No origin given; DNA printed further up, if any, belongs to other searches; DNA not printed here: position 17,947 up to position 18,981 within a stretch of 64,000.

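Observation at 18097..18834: Apparent circularly permuted DsbA/BdbD-like oxidoreductase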

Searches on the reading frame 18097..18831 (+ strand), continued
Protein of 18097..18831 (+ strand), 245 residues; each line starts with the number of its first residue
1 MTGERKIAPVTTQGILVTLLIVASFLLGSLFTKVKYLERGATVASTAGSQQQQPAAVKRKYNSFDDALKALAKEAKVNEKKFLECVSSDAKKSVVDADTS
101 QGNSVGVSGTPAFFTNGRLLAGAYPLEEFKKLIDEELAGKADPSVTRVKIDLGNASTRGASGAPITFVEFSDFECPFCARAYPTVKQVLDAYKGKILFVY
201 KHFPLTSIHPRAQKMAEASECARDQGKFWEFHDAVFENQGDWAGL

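Call 50: find_homologous_proteins(query=L010:3713-4450:+, max_evalue=0.001)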
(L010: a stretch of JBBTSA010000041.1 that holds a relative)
Query L010:3713-4450:+ (246 aa): 7556 proteins with E <= 0.001 among 8000 candidates; the best 120 are listed.
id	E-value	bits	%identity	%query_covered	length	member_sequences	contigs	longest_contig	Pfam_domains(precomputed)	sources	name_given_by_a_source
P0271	5.0e-160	548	100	100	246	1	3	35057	PF13098.14,PF01323.27,PF13462.13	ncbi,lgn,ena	ncbi:MAG: thioredoxin domain-containing protein [Patescibacteria group bacterium]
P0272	5.2e-118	411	75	100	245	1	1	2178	PF13098.14,PF01323.27,PF13462.13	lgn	-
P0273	3.2e-117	408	75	100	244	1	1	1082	PF13098.14,PF01323.27,PF13462.13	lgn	-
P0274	8.2e-116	404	73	100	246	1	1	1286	PF13098.14,PF01323.27,PF13462.13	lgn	-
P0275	1.3e-115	403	76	100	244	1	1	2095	PF13098.14,PF01323.27,PF13462.13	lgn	-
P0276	1.4e-115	403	75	100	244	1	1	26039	PF13098.14,PF01323.27,PF13462.13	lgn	-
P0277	2.2e-115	402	73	100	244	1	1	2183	PF13098.14,PF01323.27,PF13462.13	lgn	-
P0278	2.5e-115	402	74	100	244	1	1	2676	PF13098.14,PF01323.27,PF13462.13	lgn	-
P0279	4.1e-115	401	74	100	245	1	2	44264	PF13098.14,PF01323.27,PF13462.13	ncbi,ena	-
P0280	2.9e-114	399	73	100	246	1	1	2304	PF13098.14,PF01323.27,PF13462.13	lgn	-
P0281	3.3e-114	398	72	100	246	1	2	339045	PF13098.14,PF01323.27,PF13462.13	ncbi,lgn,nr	ncbi:thioredoxin domain-containing protein [Candidatus Daviesbacteria bacterium]|nr:thioredoxin doma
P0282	4.4e-114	398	73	100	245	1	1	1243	PF13098.14,PF01323.27,PF13462.13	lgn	-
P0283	9.1e-114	397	72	100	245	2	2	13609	PF13098.14,PF01323.27,PF13462.13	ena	-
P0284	1.8e-113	396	74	100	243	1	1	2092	PF13098.14,PF01323.27,PF13462.13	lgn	-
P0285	2.4e-113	396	73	100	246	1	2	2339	PF13098.14,PF01323.27,PF13462.13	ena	-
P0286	4.8e-112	391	73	97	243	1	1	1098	PF13098.14,PF01323.27,PF13462.13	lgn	-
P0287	6.8e-112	391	72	100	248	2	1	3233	PF13098.14,PF01323.27,PF13462.13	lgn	-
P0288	8.7e-112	390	73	99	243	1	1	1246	PF13098.14,PF01323.27,PF13462.13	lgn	-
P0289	1.1e-111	390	72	100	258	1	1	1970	PF13098.14,PF01323.27,PF13462.13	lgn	-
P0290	6.9e-111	387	70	98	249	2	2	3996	PF13098.14,PF01323.27,PF13462.13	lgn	-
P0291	1.8e-110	386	72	98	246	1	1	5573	PF13098.14,PF01323.27,PF13462.13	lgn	-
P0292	2.3e-110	386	71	100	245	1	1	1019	PF13098.14,PF01323.27,PF13462.13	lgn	-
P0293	2.3e-110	386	70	100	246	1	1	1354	PF13098.14,PF01323.27,PF13462.13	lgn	-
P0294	4.1e-110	385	72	98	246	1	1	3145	PF13098.14,PF01323.27,PF13462.13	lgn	-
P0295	4.5e-110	385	71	100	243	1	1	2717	PF13098.14,PF01323.27,PF13462.13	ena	-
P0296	5.2e-110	385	69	100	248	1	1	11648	PF13098.14,PF01323.27,PF13462.13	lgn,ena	-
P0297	5.5e-110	385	71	100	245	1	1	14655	PF13098.14,PF01323.27,PF13462.13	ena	-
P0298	7.3e-110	384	71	99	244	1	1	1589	PF13098.14,PF01323.27,PF13462.13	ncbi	-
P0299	1.2e-109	383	72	100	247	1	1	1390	PF13098.14,PF01323.27,PF13462.13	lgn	-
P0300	1.6e-109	383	71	96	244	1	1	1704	PF13098.14,PF01323.27,PF13462.13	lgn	-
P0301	2.3e-109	383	72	100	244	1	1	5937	PF13098.14,PF01323.27,PF13462.13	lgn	-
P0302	3.3e-109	382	69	97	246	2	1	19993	PF13098.14,PF01323.27,PF13462.13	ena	-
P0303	5.0e-109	381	69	100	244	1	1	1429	PF13098.14,PF01323.27,PF13462.13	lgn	-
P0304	5.7e-109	381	72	100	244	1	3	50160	PF13098.14,PF01323.27,PF13462.13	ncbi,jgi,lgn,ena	-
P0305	6.1e-109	381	70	99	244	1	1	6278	PF13098.14,PF01323.27,PF13462.13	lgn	-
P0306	6.3e-109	381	68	100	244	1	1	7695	PF13098.14,PF01323.27,PF13462.13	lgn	-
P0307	6.5e-109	381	73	95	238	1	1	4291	PF13098.14,PF01323.27,PF13462.13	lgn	-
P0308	7.3e-109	381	73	100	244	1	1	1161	PF13098.14,PF01323.27,PF13462.13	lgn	-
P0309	9.5e-109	380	69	100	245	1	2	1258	PF13098.14,PF01323.27,PF13462.13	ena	-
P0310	1.9e-108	379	69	99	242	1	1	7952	PF13098.14,PF01323.27,PF13462.13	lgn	-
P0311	2.0e-108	379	70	100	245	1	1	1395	PF13098.14,PF01323.27,PF13462.13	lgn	-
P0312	2.4e-108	379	74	95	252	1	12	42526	PF13098.14,PF01323.27,PF13462.13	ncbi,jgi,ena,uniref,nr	ncbi:hypothetical protein A3B45_00745 [Candidatus Daviesbacteria bacterium RIFCSPLOWO2_01_FULL_39_12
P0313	2.6e-108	379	71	100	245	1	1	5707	PF13098.14,PF01323.27,PF13462.13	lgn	-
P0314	2.7e-108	379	70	99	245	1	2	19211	PF13098.14,PF01323.27,PF13462.13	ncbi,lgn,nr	ncbi:thioredoxin domain-containing protein [Candidatus Daviesbacteria bacterium]|nr:thioredoxin doma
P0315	2.7e-108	379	72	98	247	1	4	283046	PF13098.14,PF01323.27,PF13462.13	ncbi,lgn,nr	ncbi:thioredoxin domain-containing protein [Candidatus Daviesbacteria bacterium]|nr:thioredoxin doma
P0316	4.3e-108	378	72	98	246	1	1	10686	PF13098.14,PF01323.27,PF13462.13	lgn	-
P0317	5.2e-108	378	70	100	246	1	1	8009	PF13098.14,PF01323.27,PF13462.13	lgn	-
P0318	6.1e-108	378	67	100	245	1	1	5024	PF13098.14,PF01323.27,PF13462.13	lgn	-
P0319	6.4e-108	378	69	100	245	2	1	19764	PF13098.14,PF01323.27,PF13462.13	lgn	-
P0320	6.9e-108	378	71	100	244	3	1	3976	PF13098.14,PF01323.27,PF13462.13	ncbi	-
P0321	7.0e-108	378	70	100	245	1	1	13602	PF13098.14,PF01323.27,PF13462.13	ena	-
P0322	8.0e-108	377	68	100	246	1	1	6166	PF13098.14,PF01323.27,PF13462.13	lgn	-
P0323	9.2e-108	377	68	97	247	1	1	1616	PF13098.14,PF01323.27,PF13462.13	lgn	-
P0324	1.1e-107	377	70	100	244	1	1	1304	PF13098.14,PF01323.27,PF13462.13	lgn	-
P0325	1.2e-107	377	66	100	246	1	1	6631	PF13098.14,PF01323.27,PF13462.13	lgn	-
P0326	1.4e-107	377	72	97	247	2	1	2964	PF13098.14,PF01323.27,PF13462.13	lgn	-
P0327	1.9e-107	376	72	98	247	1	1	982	PF13098.14,PF01323.27,PF13462.13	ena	-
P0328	2.3e-107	376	67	100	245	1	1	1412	PF13098.14,PF01323.27,PF13462.13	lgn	-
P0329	3.3e-107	375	69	100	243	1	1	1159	PF13098.14,PF01323.27,PF13462.13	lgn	-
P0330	4.3e-107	375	69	100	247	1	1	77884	PF13098.14,PF01323.27,PF13462.13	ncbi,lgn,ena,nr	ncbi:MAG: DSBA oxidoreductase family protein [Microgenomates group bacterium Gr01-1014_7]|nr:MAG: DS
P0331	5.1e-107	375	72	97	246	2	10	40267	PF13098.14,PF01323.27,PF13462.13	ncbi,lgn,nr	ncbi:thioredoxin domain-containing protein [Candidatus Daviesbacteria bacterium]|nr:thioredoxin doma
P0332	5.3e-107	375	69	100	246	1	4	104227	PF13098.14,PF01323.27,PF13462.13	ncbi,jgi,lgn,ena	-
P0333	5.5e-107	375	68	98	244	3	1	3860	PF13098.14,PF01323.27,PF13462.13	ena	-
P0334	7.1e-107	374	69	97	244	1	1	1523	PF13098.14,PF01323.27,PF13462.13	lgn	-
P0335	7.2e-107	374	68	98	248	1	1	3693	PF13098.14,PF01323.27,PF13462.13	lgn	-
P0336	9.4e-107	374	68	97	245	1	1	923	PF13098.14,PF01323.27,PF13462.13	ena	-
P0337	1.2e-106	374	74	95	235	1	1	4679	PF13098.14,PF01323.27,PF13462.13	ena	-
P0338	1.4e-106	373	69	98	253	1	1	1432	PF13098.14,PF01323.27,PF13462.13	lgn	-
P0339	1.5e-106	373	68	100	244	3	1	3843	PF13098.14,PF01323.27,PF13462.13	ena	-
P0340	1.8e-106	373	71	100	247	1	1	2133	PF13098.14,PF01323.27,PF13462.13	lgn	-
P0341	1.9e-106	373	71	97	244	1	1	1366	PF13098.14,PF01323.27,PF13462.13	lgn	-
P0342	2.7e-106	372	66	100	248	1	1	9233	PF13098.14,PF01323.27,PF13462.13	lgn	-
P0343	2.7e-106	372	69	100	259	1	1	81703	PF13098.14,PF01323.27,PF13462.13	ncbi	-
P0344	3.1e-106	372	69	98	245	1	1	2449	PF13098.14,PF01323.27,PF13462.13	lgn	-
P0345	4.3e-106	372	68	100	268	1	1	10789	PF13098.14,PF01323.27,PF13462.13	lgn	-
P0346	4.6e-106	372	71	98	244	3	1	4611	PF13098.14,PF01323.27,PF13462.13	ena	-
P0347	7.7e-106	371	68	100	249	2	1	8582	PF13098.14,PF01323.27,PF13462.13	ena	-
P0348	9.8e-106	371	75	89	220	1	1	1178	PF13098.14,PF01323.27,PF13462.13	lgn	-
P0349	1.1e-105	370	70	100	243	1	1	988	PF13098.14,PF01323.27,PF13462.13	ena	-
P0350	1.6e-105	370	69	98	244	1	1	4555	PF13098.14,PF01323.27,PF13462.13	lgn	-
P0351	1.7e-105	370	68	98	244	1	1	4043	PF13098.14,PF01323.27,PF13462.13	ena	-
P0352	1.8e-105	370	68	97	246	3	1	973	PF13098.14,PF01323.27,PF13462.13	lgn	-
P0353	2.5e-105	369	67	97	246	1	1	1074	PF13098.14,PF01323.27,PF13462.13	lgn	-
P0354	3.9e-105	369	66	100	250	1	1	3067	PF13098.14,PF01323.27,PF13462.13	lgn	-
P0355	4.7e-105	368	68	100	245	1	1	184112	PF13098.14,PF01323.27,PF13462.13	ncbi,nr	ncbi:thioredoxin domain-containing protein [Candidatus Microgenomates bacterium]|nr:thioredoxin doma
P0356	5.0e-105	368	69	100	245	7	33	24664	PF13098.14,PF01323.27,PF13462.13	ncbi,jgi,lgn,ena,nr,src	ncbi:hypothetical protein A3B42_01365 [Candidatus Daviesbacteria bacterium RIFCSPLOWO2_01_FULL_38_10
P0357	8.0e-105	368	66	100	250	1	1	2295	PF13098.14,PF01323.27,PF13462.13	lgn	-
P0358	8.3e-105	368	68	100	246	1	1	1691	PF13098.14,PF01323.27,PF13462.13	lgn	-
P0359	1.1e-104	367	66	100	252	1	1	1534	PF13098.14,PF01323.27,PF13462.13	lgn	-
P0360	1.2e-104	367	64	100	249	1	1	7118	PF13098.14,PF01323.27,PF13462.13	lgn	-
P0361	1.3e-104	367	66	100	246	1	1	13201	PF13098.14,PF01323.27,PF13462.13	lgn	-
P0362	1.8e-104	366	68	100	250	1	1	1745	PF13098.14,PF01323.27,PF13462.13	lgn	-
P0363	6.1e-104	365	69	96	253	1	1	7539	PF13098.14,PF01323.27,PF13462.13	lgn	-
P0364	8.2e-104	364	68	100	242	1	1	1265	PF13098.14,PF01323.27,PF13462.13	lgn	-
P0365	1.1e-103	364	65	100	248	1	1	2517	PF13098.14,PF01323.27,PF13462.13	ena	-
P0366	1.1e-103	364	69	95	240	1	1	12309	PF13098.14,PF01323.27,PF13462.13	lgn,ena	-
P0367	1.2e-103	364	68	96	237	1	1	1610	PF13098.14,PF01323.27,PF13462.13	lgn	-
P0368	1.4e-103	364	67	100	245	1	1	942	PF13098.14,PF01323.27,PF13462.13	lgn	-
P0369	2.3e-103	363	67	98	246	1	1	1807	PF13098.14,PF01323.27,PF13462.13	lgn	-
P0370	2.7e-103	363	66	100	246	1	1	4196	PF13098.14,PF01323.27,PF13462.13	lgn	-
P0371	7.1e-103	361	70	98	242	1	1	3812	PF13098.14,PF01323.27,PF13462.13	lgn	-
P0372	1.1e-102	361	64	100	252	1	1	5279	PF13098.14,PF01323.27,PF13462.13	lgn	-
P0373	2.1e-102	360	66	100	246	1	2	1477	PF13098.14,PF01323.27,PF13462.13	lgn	-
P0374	2.7e-102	359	71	92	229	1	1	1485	PF13098.14,PF01323.27,PF13462.13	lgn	-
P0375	4.3e-102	359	70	95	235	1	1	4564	PF13098.14,PF01323.27,PF13462.13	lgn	-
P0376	5.2e-102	358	67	98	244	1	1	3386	PF13098.14,PF01323.27,PF13462.13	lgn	-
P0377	7.4e-102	358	70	100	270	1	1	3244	PF13098.14,PF01323.27,PF13462.13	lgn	-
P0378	2.4e-101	356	65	100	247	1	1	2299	PF13098.14,PF01323.27,PF13462.13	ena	-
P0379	5.8e-101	355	64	100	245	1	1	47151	PF13098.14,PF01323.27,PF13462.13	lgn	-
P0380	5.9e-101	355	67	98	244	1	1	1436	PF13098.14,PF01323.27,PF13462.13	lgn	-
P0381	6.0e-101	355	66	95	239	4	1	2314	PF13098.14,PF01323.27,PF13462.13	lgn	-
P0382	6.9e-101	355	70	98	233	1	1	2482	PF13098.14,PF01323.27,PF13462.13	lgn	-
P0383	7.4e-101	355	65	98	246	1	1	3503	PF13098.14,PF01323.27,PF13462.13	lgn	-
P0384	1.9e-100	353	66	98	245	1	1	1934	PF13098.14,PF01323.27,PF13462.13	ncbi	-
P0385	2.6e-100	353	67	97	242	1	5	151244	PF13098.14,PF01323.27,PF13462.13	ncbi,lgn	-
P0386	5.4e-100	352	65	100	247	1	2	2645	PF13098.14,PF01323.27,PF13462.13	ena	-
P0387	6.8e-100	352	66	98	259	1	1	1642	PF13098.14,PF01323.27,PF13462.13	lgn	-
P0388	9.9e-100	351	65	100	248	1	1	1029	PF13098.14,PF01323.27,PF13462.13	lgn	-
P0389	3.2e-99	349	67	94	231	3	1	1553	PF13098.14,PF01323.27,PF13462.13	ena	-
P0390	3.8e-99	349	65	98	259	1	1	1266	PF13098.14,PF01323.27,PF13462.13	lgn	-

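Call 58: find_encoding_contigs(protein=P0017, flank=10000, max_places=1)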
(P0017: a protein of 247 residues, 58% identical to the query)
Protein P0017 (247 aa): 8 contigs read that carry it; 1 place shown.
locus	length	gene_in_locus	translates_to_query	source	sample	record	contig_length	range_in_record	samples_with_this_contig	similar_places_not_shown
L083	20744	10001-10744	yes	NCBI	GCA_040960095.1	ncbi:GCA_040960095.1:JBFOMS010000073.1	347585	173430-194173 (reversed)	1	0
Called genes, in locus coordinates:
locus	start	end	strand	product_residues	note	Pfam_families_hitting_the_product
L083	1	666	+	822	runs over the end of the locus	PF02190:LON_substr_bdg, PF00004:AAA, PF07728:AAA_5 (weak), PF22667:Lon_lid, PF05362:Lon_C, PF13541:ChlI (weak)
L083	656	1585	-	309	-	PF13354:Beta-lactamase2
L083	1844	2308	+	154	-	PF03449:GreA_GreB_N, PF01272:GreA_GreB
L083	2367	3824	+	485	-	PF01336:tRNA_anti-codon, PF00152:tRNA-synt_2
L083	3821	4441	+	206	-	PF01725:Ham1p_like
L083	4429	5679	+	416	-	PF02403:Seryl_tRNA_N, PF00587:tRNA-synt_2b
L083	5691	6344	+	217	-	PF01564:Spermine_synth, PF13847:Methyltransf_31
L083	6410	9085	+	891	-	PF07517:SecA_DEAD, PF01043:SecA_PP_bind, PF21090:P-loop_SecA, PF07516:SecA_SW, PF02810:SEC-C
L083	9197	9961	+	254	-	PF02683:DsbD_TM, PF13386:DsbD_2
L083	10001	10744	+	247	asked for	PF13462:Thioredoxin_4, PF01323:DSBA, PF13098:Thioredoxin_2 (weak), PF13462:Thioredoxin_4, PF01323:DSBA (weak)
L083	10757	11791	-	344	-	PF00493:MCM (faint), PF05496:RuvB_N, PF00004:AAA, PF07728:AAA_5 (weak), PF17864:AAA_lid_4, PF05491:WHD_RuvB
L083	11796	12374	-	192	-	PF01330:RuvA_N, PF14520:HHH_5, PF07499:RuvA_C (weak)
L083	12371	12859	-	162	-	PF02075:RuvC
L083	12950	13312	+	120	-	-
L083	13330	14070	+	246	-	PF02535:Zip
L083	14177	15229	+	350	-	PF03462:PCRF, PF00472:RF-1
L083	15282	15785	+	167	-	-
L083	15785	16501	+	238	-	PF00005:ABC_tran, PF13304:AAA_21 (faint)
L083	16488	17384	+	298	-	PF18075:FtsX_ECD, PF02687:FtsX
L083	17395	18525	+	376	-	PF01551:Peptidase_M23 (weak)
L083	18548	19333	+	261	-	-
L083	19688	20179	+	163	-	PF02367:TsaE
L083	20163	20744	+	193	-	PF01300:Sua5_yciO_yrdC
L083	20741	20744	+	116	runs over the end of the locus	PF00814:TsaD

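Call 59: find_encoding_contigs(protein=P0039, flank=10000, max_places=1)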
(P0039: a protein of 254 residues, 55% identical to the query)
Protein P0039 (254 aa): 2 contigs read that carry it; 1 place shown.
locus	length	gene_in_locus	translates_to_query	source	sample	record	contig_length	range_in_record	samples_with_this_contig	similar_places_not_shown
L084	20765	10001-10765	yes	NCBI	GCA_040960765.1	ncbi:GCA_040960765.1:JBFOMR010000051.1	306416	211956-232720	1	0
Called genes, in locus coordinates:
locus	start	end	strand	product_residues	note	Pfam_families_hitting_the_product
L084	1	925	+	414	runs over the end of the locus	PF02403:Seryl_tRNA_N, PF00587:tRNA-synt_2b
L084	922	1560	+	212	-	PF01564:Spermine_synth (weak)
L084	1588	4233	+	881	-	PF07517:SecA_DEAD, PF01043:SecA_PP_bind, PF21090:P-loop_SecA, PF07516:SecA_SW, PF02810:SEC-C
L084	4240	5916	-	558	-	PF13231:PMT_2 (weak)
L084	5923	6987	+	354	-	PF13462:Thioredoxin_4, PF01323:DSBA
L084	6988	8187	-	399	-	PF12704:MacB_PCD, PF02687:FtsX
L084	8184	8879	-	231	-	PF02463:SMC_N, PF00005:ABC_tran, PF13304:AAA_21 (faint)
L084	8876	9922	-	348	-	PF25917:BSH_RND (weak), PF25990:Beta-barrel_YknX, PF25967:RND-MFP_C, PF25975:CzcB_C (weak), PF25989:YknX_C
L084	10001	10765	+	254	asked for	PF01323:DSBA, PF13462:Thioredoxin_4, PF13098:Thioredoxin_2 (faint), PF13462:Thioredoxin_4, PF01323:DSBA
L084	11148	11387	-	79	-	PF15919:HicB_lk_antitox (weak)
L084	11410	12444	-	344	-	PF00493:MCM (faint), PF01078:Mg_chelatase (faint), PF05496:RuvB_N, PF00004:AAA, PF07728:AAA_5 (weak), PF17864:AAA_lid_4, PF05491:WHD_RuvB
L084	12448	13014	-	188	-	PF01330:RuvA_N, PF14520:HHH_5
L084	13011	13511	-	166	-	PF02075:RuvC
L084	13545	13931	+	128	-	-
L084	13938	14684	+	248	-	PF02535:Zip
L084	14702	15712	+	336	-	PF03462:PCRF, PF00472:RF-1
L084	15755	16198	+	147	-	-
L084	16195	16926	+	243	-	PF00005:ABC_tran, PF13304:AAA_21 (faint)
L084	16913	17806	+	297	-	PF18075:FtsX_ECD, PF02687:FtsX (weak)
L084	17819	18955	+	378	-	PF01551:Peptidase_M23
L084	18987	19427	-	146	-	PF00583:Acetyltransf_1 (weak), PF13673:Acetyltransf_10, PF13508:Acetyltransf_7 (weak)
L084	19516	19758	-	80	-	PF05016:ParE_toxin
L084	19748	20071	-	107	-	PF02604:PhdYeFM_antitox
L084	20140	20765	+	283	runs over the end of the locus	PF00932:LTD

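Call 60: find_encoding_contigs(protein=P0281, flank=10000, max_places=1)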
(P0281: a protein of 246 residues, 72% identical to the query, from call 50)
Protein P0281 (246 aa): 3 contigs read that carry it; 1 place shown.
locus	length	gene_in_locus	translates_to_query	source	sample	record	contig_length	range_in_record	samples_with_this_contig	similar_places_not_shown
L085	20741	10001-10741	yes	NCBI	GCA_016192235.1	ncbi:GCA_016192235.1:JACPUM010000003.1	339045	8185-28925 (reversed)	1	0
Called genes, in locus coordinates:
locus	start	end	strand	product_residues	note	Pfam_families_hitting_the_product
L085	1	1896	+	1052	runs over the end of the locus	PF25596:CPSase_L_D1, PF02222:ATP-grasp, PF02786:CPSase_L_D2, PF02787:CPSase_L_D3, PF25596:CPSase_L_D1, PF02786:CPSase_L_D2, PF02222:ATP-grasp, PF07478:Dala_Dala_lig_C, +4 more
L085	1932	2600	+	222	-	-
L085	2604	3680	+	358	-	PF02661:Fic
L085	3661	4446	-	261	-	PF00990:GGDEF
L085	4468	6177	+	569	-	PF04675:DNA_ligase_A_N, PF09414:RNA_ligase (faint), PF01068:DNA_ligase_A_M, PF04679:DNA_ligase_A_C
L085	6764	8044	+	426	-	PF27218:MJ0043_C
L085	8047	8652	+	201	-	PF00156:Pribosyltran, PF14681:UPRTase (weak)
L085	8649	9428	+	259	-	PF00459:Inositol_P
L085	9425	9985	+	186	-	PF01195:Pept_tRNA_hydro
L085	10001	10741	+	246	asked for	PF13462:Thioredoxin_4, PF01323:DSBA, PF13098:Thioredoxin_2 (faint), PF13462:Thioredoxin_4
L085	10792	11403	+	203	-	PF11303:DUF3105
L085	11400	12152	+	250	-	PF02535:Zip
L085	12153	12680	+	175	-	PF00293:NUDIX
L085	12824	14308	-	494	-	PF00293:NUDIX, PF22700:MVD-like_N, PF00288:GHMP_kinases_N, PF18376:MDD_C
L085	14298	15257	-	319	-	PF00288:GHMP_kinases_N, PF08544:GHMP_kinases_C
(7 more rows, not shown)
